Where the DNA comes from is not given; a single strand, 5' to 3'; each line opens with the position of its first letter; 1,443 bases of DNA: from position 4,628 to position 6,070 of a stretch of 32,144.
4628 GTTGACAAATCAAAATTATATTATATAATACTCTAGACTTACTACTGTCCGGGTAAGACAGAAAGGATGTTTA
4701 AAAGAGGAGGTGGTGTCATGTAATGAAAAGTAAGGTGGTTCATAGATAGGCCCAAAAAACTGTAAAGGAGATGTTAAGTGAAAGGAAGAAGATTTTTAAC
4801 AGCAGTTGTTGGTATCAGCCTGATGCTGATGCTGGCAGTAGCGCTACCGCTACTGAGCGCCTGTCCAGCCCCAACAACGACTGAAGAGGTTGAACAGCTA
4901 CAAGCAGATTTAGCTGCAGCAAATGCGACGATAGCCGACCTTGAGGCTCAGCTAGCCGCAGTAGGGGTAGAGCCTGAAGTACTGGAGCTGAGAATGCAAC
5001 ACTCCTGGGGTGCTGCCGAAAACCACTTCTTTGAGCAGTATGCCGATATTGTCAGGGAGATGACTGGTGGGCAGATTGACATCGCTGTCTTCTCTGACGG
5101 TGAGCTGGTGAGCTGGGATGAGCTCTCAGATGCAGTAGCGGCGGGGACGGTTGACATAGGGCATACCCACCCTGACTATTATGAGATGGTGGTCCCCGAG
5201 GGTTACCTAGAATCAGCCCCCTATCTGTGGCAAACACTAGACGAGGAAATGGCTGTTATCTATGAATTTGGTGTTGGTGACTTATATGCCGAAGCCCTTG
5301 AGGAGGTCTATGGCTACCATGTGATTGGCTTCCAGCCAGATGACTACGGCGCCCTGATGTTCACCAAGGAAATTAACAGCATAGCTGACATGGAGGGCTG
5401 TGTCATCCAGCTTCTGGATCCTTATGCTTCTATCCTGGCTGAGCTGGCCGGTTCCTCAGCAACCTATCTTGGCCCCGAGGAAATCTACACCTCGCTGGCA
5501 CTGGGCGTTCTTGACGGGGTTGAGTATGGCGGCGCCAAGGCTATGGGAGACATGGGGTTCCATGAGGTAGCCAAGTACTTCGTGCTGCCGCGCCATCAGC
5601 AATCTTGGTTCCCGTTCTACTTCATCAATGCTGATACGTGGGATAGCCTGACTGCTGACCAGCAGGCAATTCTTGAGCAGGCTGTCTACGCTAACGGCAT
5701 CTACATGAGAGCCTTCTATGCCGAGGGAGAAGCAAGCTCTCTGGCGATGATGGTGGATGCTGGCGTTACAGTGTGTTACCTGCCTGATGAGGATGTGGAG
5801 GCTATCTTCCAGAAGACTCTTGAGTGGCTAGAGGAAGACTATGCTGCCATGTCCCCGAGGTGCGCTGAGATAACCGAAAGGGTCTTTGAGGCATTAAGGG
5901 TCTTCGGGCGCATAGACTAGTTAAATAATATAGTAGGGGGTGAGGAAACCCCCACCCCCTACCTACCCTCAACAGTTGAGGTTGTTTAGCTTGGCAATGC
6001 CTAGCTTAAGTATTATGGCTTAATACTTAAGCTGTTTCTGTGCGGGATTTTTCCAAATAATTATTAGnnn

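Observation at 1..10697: Gene neighbourhood predicts a ferredoxin-linked (tungsten-type AOR) amine / omega-amino-acid oxidation module lacking any NAD-dependent aldehyde dehydrogenase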

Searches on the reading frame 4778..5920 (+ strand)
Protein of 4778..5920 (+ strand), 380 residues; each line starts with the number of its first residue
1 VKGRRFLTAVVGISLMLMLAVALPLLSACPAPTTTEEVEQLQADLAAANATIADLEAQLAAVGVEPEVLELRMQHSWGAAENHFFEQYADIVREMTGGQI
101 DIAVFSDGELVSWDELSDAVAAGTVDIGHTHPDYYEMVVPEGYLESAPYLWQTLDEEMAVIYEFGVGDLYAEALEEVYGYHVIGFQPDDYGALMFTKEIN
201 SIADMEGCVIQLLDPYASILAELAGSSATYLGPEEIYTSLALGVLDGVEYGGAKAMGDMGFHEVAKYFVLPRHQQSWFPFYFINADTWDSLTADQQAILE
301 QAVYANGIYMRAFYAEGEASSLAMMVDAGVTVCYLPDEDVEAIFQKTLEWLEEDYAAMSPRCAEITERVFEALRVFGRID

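Call 6: search_protein_families(library=pfam, proteins=[window:4778-5920:+])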
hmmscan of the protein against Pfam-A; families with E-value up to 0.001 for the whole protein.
window:4778-5920:+ (380 aa): 1 family
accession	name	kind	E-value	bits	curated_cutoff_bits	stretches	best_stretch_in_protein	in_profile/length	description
PF03480.18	DctP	-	2.8e-41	142.1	23.4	1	84-353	14-281/286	Bacterial extracellular solute-binding protein, family 7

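Call 8: search_protein_families(library=ncbifam, proteins=[window:4778-5920:+], max_evalue=0.00001)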
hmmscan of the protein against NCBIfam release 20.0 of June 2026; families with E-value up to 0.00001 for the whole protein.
window:4778-5920:+ (380 aa): 2 families
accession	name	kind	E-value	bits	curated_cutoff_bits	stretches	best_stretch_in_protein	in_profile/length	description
NF037995.1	TRAP_S1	subfamily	1.4e-27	96.7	50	1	83-339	14-267/271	TRAP transporter substrate-binding protein DctP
TIGR00787.1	dctP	subfamily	3.3e-21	75.9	175.05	1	84-326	14-254/257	DctP family TRAP transporter solute-binding subunit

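Call 20: search_solved_structures(query=window:4778-5917:+, max_evalue=0.00001, show_alignments=2)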
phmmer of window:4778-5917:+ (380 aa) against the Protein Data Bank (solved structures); distinct sequences matched with E-value up to 0.00001: 77 (the best 60 are shown).
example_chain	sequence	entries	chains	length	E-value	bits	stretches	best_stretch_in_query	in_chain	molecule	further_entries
4pf8_A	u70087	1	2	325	1.8e-21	79.8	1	82-366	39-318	TRAP-T family transporter, DctP (Periplasmic binding) subunit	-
4pet_A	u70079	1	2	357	2.1e-21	79.6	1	86-368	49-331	Extracellular solute-binding protein, family 7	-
4x8r_A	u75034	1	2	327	6.3e-20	74.8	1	88-335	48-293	TRAP dicarboxylate transporter, DctP subunit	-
2hzk_A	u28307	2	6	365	7.9e-20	74.4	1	87-361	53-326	TRAP-T family sorbitol/mannitol transporter, periplasmic binding protein, SmoM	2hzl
4pe3_A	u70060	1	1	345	1e-18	70.8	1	71-302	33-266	TRAP dicarboxylate transporter-DctP subunit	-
4ovq_A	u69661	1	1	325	1.2e-18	70.6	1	84-366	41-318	TRAP dicarboxylate ABC transporter, substrate-binding protein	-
4p47_A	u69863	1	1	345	1.3e-18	70.5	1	63-342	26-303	TRAP dicarboxylate transporter, DctP subunit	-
5cm6_A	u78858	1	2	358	1.6e-18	70.2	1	72-366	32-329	TRAP dicarboxylate transporter-DctP subunit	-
2zzv_A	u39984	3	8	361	3.7e-18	69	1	70-344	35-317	ABC transporter, solute-binding protein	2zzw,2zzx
4p1l_A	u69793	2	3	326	1.5e-17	66.9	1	84-361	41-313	TRAP dicarboxylate transporter, DctP subunit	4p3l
4yzz_A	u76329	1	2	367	3.6e-17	65.7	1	59-351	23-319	TRAP TRANSPORTER SOLUTE BINDING PROTEIN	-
4yic_A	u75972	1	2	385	4.3e-17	65.4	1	59-351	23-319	TRAP TRANSPORTER SOLUTE BINDING PROTEIN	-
4uab_A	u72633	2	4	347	8e-16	61.3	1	65-367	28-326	Twin-arginine translocation pathway signal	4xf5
9bhf_A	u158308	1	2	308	1.2e-15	60.7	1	78-336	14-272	DctP family TRAP transporter solute-binding subunit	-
9bh3_A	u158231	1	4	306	1.3e-15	60.6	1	78-336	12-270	DctP family TRAP transporter solute-binding subunit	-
7ug8_A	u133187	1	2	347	4.5e-15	58.8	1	72-345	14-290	Ketoacid-binding protein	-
2cex_A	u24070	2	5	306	1.6e-14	57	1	78-334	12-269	PROTEIN HI0146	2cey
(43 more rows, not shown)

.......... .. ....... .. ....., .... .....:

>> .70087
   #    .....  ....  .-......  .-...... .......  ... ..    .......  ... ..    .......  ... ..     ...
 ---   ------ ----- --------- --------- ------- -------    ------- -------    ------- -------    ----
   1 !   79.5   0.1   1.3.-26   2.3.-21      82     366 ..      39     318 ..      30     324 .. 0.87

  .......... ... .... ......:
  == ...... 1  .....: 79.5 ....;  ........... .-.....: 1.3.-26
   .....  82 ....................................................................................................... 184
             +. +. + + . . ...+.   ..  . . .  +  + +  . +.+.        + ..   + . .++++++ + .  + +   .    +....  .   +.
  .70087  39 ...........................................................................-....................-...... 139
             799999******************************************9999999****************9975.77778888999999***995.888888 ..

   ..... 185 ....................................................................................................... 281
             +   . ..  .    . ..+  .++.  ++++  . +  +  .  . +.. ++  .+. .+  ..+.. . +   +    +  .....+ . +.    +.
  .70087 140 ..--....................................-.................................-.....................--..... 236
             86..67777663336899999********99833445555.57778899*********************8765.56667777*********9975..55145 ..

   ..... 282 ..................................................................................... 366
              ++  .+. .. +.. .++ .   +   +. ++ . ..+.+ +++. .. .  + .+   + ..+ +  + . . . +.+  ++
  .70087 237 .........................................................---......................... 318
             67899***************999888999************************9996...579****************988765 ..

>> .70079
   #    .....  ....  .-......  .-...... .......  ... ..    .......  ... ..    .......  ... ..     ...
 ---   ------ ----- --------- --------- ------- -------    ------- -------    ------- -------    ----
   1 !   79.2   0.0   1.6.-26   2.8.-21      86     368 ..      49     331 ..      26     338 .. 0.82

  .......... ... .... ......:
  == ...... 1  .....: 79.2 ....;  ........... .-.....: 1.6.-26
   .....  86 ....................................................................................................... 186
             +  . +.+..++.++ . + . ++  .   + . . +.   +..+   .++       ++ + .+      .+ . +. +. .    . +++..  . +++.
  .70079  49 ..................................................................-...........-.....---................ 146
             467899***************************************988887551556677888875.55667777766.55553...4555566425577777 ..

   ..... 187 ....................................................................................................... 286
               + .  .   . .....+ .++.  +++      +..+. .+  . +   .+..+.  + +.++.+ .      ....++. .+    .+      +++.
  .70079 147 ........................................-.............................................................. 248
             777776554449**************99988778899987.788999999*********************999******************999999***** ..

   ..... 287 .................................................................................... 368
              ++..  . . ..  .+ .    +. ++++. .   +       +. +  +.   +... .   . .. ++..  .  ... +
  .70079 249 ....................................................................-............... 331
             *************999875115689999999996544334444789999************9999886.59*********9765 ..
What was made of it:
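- Closest known: Csal_0678. Same: It is a weak sequence hit, 61 bits (call 20).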

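Call 35: find_homologous_proteins(query=window:4778-5917:+, max_evalue=1e-10)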
Query window:4778-5917:+ (380 aa): 88 proteins with E <= 1e-10 among 8000 candidates.
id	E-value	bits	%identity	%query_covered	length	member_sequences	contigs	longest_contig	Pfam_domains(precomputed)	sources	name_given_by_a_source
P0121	2.8e-249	844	100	100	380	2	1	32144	PF03480.19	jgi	-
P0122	3.1e-172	591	69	100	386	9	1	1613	PF03480.19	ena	-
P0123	1.3e-171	589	71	97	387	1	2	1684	PF03480.19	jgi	-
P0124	2.0e-169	582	76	87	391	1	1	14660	PF03480.19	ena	-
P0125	3.5e-169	581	79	84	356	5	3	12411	PF03480.19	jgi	jgi:TRAP-type C4-dicarboxylate transport system substrate-binding protein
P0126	6.9e-169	580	76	87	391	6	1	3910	PF03480.19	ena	-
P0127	1.6e-168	579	81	82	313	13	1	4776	PF03480.19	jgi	-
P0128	2.1e-167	575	71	100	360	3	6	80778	PF03480.19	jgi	-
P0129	6.2e-167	573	80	83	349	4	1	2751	PF03480.19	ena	-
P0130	2.8e-162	558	78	82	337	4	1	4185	PF03480.19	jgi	-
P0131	1.4e-155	536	76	82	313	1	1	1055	PF03480.19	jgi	jgi:TRAP-type C4-dicarboxylate transport system substrate-binding protein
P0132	5.0e-153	528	61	100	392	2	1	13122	PF03480.19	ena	-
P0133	3.8e-151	521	71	83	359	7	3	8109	PF03480.19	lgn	-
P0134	3.8e-149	515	69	83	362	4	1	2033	PF03480.19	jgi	-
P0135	3.7e-141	489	60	97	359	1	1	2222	PF03480.19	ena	-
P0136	3.9e-135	469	64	81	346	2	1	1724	PF03480.19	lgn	-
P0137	4.1e-134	465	64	81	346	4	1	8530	PF03480.19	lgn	-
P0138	5.8e-134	465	64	81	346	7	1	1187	PF03480.19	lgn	-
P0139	8.9e-133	461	62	84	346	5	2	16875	PF03480.19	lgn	-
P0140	2.9e-131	456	62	84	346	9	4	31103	PF03480.19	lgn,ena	-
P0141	7.4e-131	455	63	81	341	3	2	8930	PF03480.19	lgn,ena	-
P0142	1.3e-130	454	63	81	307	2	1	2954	PF03480.19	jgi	jgi:TRAP-type C4-dicarboxylate transport system substrate-binding protein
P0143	5.1e-129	449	62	81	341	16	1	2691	PF03480.19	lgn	-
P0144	5.9e-129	448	62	81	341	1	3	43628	PF03480.19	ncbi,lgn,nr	ncbi:MAG: TRAP transporter substrate-binding protein DctP [Desulfotignum sp.]|nr:TRAP transporter su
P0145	6.2e-129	448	76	70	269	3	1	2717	PF03480.19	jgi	-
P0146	1.7e-128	447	60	83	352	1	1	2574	PF03480.19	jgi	-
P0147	2.7e-128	446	63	82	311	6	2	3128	PF03480.19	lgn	-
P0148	2.8e-128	446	61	81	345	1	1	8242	PF03480.19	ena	-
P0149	1.0e-126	441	56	100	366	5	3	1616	PF03480.19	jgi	-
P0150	4.9e-126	439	61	81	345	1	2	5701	PF03480.19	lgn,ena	-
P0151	1.3e-125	437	62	81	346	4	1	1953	PF03480.19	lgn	-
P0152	6.8e-121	422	50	99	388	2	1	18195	PF03480.19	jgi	-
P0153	1.2e-119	418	60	81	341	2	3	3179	PF03480.19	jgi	-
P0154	1.6e-119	417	58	84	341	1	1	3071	PF03480.19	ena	-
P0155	3.0e-118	413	59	81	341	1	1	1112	PF03480.19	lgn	-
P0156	3.7e-118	413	59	81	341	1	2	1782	PF03480.19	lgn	-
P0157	4.0e-118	413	59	81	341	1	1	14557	PF03480.19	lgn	-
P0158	7.0e-118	412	59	81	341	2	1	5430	PF03480.19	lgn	-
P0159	7.9e-118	412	59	81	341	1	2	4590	PF03480.19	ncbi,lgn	-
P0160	7.9e-118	412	59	81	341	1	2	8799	PF03480.19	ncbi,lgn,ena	-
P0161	1.1e-117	411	59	81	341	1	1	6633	PF03480.19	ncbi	-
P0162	2.0e-117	410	57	84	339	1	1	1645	PF03480.19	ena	-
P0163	2.0e-117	410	59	81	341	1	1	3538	PF03480.19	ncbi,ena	-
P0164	2.1e-117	410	59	81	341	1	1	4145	PF03480.19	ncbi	-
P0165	2.6e-117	410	58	81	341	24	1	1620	PF03480.19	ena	-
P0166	2.7e-117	410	57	84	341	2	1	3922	PF03480.19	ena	-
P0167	3.1e-117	410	59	81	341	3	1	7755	PF03480.19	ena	-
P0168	3.4e-117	410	59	81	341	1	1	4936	PF03480.19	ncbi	-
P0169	5.3e-117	409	59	81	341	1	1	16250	PF03480.19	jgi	jgi:TRAP-type C4-dicarboxylate transport system substrate-binding protein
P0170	5.3e-117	409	58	81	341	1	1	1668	PF03480.19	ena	-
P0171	5.4e-117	409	59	81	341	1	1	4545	PF03480.19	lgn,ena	-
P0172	6.7e-117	409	58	81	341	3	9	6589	PF03480.19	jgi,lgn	-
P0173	7.5e-117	409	58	81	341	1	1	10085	PF03480.19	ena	-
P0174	1.2e-116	408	59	81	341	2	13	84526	PF03480.19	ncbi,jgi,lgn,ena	-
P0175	2.8e-116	407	58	81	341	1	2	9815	PF03480.19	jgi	jgi:TRAP-type C4-dicarboxylate transport system substrate-binding protein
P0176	3.5e-116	406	58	81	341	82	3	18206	PF03480.19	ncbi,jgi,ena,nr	ncbi:MAG: TRAP transporter substrate-binding protein DctP [Deltaproteobacteria bacterium]|nr:TRAP tr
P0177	4.9e-116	406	58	81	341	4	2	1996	PF03480.19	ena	-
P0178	7.2e-116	405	58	81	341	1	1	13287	PF03480.19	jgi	jgi:TRAP-type C4-dicarboxylate transport system substrate-binding protein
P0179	1.0e-115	405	57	81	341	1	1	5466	PF03480.19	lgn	-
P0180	1.3e-115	405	57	81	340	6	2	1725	PF03480.19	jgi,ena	-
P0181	1.4e-115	404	58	81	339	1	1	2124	PF03480.19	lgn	-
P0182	3.0e-115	403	57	82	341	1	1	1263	PF03480.19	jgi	jgi:TRAP-type C4-dicarboxylate transport system substrate-binding protein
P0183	2.9e-114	400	57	81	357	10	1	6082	PF03480.19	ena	-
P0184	8.5e-114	399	57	81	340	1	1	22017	PF03480.19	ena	-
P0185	8.6e-114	399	57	81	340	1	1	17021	PF03480.19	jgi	-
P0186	9.8e-114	398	57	81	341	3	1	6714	PF03480.19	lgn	-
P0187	2.4e-113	397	58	81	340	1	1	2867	PF03480.19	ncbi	-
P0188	5.0e-113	396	57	81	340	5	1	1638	PF03480.19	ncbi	-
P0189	5.0e-113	396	56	81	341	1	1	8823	PF03480.19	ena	-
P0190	1.1e-112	395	57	81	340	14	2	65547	PF03480.19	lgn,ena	-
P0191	3.8e-112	393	61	75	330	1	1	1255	PF03480.19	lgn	-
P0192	1.1e-111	392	51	100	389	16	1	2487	PF03480.19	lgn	-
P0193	1.5e-111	391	56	81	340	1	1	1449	PF03480.19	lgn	-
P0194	9.5e-109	382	53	81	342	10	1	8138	PF03480.19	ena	-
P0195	2.2e-108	381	55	81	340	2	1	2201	PF03480.19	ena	-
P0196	2.1e-98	348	48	100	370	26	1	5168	PF03480.19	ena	-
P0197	1.6e-94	335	49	87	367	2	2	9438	PF03480.19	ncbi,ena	-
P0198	2.1e-94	335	50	83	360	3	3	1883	PF03480.19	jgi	-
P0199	5.7e-94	333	44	100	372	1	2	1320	PF03480.19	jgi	-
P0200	6.2e-93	330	49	81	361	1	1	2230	PF03480.19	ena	-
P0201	3.1e-89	318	46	86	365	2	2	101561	PF03480.19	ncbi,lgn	-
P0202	3.6e-89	318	43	100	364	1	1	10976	PF03480.19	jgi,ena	-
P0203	5.7e-87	310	65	56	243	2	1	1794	PF03480.19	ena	-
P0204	1.3e-78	283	43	86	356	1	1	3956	PF03480.19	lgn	-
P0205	5.3e-73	264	64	49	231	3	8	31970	PF03480.19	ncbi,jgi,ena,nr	ncbi:MAG: TRAP transporter substrate-binding protein DctP [Desulfobacula sp.]|nr:TRAP transporter su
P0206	2.0e-68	249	62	48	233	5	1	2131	PF03480.19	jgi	-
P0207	2.5e-14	71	30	66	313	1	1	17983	PF03480.19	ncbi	ncbi:hypothetical protein ACFLUE_02300 [Chloroflexota bacterium]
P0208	3.5e-13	67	26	75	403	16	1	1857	PF03480.19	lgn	-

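Call 36: find_encoding_contigs(protein=P0174, flank=9000, max_places=2)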
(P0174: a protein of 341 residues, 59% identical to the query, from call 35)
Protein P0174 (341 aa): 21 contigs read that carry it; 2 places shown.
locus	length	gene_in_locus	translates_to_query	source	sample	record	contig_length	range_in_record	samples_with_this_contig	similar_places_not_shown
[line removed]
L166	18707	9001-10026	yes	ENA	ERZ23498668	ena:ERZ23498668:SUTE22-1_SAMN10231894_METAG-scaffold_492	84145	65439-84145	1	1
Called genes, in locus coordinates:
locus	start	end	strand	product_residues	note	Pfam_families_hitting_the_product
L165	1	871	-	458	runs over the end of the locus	PF00772:DnaB, PF13481:AAA_25, PF03796:DnaB_C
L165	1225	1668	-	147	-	PF01281:Ribosomal_L9_N, PF03948:Ribosomal_L9_C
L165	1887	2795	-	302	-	PF09991:DUF2232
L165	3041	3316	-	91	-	PF01084:Ribosomal_S18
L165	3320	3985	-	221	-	PF01250:Ribosomal_S6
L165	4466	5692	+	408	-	PF13173:AAA_14, PF13635:DUF4143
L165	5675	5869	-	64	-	-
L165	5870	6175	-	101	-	-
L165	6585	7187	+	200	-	PF00440:TetR_N, PF18665:TetR_C_37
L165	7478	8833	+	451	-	PF00202:Aminotran_3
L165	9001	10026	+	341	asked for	PF03480:DctP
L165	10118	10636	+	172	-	PF04290:DctQ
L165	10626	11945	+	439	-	PF06808:DctM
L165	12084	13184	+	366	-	PF04371:PAD_porph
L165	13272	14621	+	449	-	PF02812:ELFV_dehydrog_N, PF00208:ELFV_dehydrog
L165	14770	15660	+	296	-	PF00795:CN_hydrolase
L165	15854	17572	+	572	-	PF02730:AFOR_N, PF01314:AFOR_C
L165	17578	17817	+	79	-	PF14451:Ub-Mut7C (weak)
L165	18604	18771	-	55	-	?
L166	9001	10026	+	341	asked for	PF03480:DctP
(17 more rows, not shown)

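Call 37: find_encoding_contigs(protein=P0144, flank=9000, max_places=1)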
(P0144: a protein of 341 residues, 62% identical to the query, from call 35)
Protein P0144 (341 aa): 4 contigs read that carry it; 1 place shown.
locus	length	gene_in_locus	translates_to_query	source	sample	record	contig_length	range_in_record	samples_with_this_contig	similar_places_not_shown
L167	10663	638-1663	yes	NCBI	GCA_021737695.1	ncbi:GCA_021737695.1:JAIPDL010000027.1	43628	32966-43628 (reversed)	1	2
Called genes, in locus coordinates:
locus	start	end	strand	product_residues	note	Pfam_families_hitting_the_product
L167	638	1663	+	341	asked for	PF03480:DctP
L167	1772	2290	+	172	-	PF04290:DctQ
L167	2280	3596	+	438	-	PF06808:DctM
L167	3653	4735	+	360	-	PF04371:PAD_porph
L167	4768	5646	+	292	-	PF00795:CN_hydrolase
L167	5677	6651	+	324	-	PF01144:CoA_trans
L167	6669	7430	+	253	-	PF01144:CoA_trans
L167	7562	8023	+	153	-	PF01243:PNPOx_N (weak), PF12900:Pyridox_ox_2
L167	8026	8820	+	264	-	PF00106:adh_short, PF08659:KR, PF23441:SDR, PF13561:adh_short_C2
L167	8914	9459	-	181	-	PF12797:Fer4_2 (faint), PF13534:Fer4_17 (faint), PF13237:Fer4_10 (weak), PF13247:Fer4_11, PF25160:LdpA_Fe-S-bd (weak), PF12838:Fer4_7 (weak), PF00037:Fer4 (weak), PF12837:Fer4_6 (weak), +3 more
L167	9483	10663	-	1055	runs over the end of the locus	PF00202:Aminotran_3, PF02730:AFOR_N, PF01314:AFOR_C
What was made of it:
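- PAD_porph and CN_hydrolase also follow it in L167 (calls 36, 37).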

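Call 38: find_encoding_contigs(protein=P0201, flank=9000, max_places=1)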
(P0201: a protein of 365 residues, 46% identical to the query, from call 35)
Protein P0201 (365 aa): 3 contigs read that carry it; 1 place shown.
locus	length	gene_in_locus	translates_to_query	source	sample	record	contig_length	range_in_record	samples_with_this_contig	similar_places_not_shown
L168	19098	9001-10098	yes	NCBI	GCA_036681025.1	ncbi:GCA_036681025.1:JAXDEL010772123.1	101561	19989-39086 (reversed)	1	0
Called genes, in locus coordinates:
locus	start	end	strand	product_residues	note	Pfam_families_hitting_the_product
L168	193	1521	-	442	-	PF00202:Aminotran_3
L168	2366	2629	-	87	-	-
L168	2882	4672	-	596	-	PF13185:GAF_2 (weak), PF00989:PAS, PF08448:PAS_4, PF13426:PAS_9, PF00158:Sigma54_activat, PF14532:Sigma54_activ_2, PF25601:AAA_lid_14, PF02796:HTH_7 (weak), +3 more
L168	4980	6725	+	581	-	PF00202:Aminotran_3, PF13484:Fer4_16 (faint), PF12837:Fer4_6 (faint), PF12838:Fer4_7 (weak), PF13187:Fer4_9 (weak), PF12838:Fer4_7 (weak), PF13237:Fer4_10 (weak), PF00037:Fer4 (weak), +4 more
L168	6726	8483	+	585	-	PF02730:AFOR_N, PF01314:AFOR_C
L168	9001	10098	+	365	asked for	PF03480:DctP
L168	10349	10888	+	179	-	PF04290:DctQ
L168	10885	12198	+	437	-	PF06808:DctM, PF03553:Na_H_antiporter (faint)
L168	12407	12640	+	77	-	PF02597:ThiS (weak)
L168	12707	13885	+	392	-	PF03435:Sacchrp_dh_NADP, PF16653:Sacchrp_dh_C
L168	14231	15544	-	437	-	PF06808:DctM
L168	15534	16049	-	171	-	PF04290:DctQ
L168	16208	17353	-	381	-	-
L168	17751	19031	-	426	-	PF00202:Aminotran_3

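Call 41: find_homologous_proteins(query=L168:4980-6722:+, max_evalue=1e-60)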
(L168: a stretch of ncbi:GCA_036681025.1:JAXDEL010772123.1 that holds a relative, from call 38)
Query L168:4980-6722:+ (581 aa): 7920 proteins with E <= 1e-60 among 8000 candidates; the best 120 are listed.
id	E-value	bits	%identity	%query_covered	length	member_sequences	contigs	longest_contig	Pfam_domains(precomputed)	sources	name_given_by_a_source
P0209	0.0e+0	1274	95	100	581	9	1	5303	PF14697.12,PF12797.13,PF00202.28,PF12837.13,PF00037.33,PF13484.12,PF12838.13,PF13237.12,PF13183.12,PF12800.13,PF13187.12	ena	-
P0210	0.0e+0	1244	92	100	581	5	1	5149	PF14697.12,PF12797.13,PF00202.28,PF12837.13,PF00037.33,PF13484.12,PF12838.13,PF13237.12,PF13183.12,PF12800.13,PF13187.12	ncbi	-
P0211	0.0e+0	1195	88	100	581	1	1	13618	PF14697.12,PF12797.13,PF00202.28,PF12837.13,PF00037.33,PF13484.12,PF12838.13,PF13237.12,PF13183.12,PF12800.13,PF13187.12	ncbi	-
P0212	0.0e+0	1093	79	100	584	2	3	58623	PF14697.12,PF12797.13,PF00202.28,PF12837.13,PF00037.33,PF13484.12,PF12838.13,PF13237.12,PF13183.12,PF12800.13,PF13187.12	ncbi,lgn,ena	-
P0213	3.2e-232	790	76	75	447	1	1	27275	PF00202.28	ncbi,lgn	-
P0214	3.8e-231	787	79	75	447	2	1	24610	PF00202.28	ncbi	-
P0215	7.5e-230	782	76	75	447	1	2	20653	PF00202.28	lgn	-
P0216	9.2e-227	772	75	76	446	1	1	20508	PF00202.28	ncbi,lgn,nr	ncbi:MAG TPA: putrescine aminotransferase [Candidatus Limnocylindrales bacterium]|nr:putrescine amin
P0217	6.0e-226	769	75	76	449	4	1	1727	PF00202.28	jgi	-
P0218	1.9e-221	755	73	76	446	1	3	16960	PF00202.28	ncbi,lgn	-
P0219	1.2e-218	745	74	75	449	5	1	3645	PF00202.28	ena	-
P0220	1.1e-217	742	73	75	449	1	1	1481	PF00202.28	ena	-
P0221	3.1e-217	741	74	75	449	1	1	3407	PF00202.28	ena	-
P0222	4.2e-217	740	72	76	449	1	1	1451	PF00202.28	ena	-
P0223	4.4e-217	740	73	76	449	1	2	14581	PF00202.28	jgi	jgi:putrescine aminotransferase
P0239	1.1e-213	729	70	76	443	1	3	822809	PF00202.28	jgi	jgi:putrescine aminotransferase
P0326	2.1e-202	692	66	78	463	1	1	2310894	PF00202.28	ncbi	-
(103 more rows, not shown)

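Call 42: find_encoding_contigs(protein=P0144, flank=10000, max_places=3)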
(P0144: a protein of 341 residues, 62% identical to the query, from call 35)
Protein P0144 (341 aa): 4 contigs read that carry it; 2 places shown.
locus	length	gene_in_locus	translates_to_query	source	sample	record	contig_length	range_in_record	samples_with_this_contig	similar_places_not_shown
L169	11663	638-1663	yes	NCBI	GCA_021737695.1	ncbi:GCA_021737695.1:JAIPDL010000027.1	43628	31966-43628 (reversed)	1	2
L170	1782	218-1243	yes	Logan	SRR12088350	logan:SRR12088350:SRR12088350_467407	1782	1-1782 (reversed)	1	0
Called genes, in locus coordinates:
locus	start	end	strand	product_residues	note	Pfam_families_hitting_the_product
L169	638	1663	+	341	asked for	PF03480:DctP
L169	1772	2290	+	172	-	PF04290:DctQ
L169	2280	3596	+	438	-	PF06808:DctM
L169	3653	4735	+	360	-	PF04371:PAD_porph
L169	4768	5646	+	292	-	PF00795:CN_hydrolase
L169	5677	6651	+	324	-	PF01144:CoA_trans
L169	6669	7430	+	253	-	PF01144:CoA_trans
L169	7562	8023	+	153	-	PF01243:PNPOx_N (weak), PF12900:Pyridox_ox_2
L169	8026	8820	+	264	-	PF00106:adh_short, PF08659:KR, PF23441:SDR, PF13561:adh_short_C2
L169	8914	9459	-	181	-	PF12797:Fer4_2 (faint), PF13534:Fer4_17 (faint), PF13237:Fer4_10 (weak), PF13247:Fer4_11, PF25160:LdpA_Fe-S-bd (weak), PF12838:Fer4_7 (weak), PF00037:Fer4 (weak), PF12837:Fer4_6 (weak), +3 more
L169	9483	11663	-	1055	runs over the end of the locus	PF00202:Aminotran_3, PF02730:AFOR_N, PF01314:AFOR_C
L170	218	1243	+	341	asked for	PF03480:DctP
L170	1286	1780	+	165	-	?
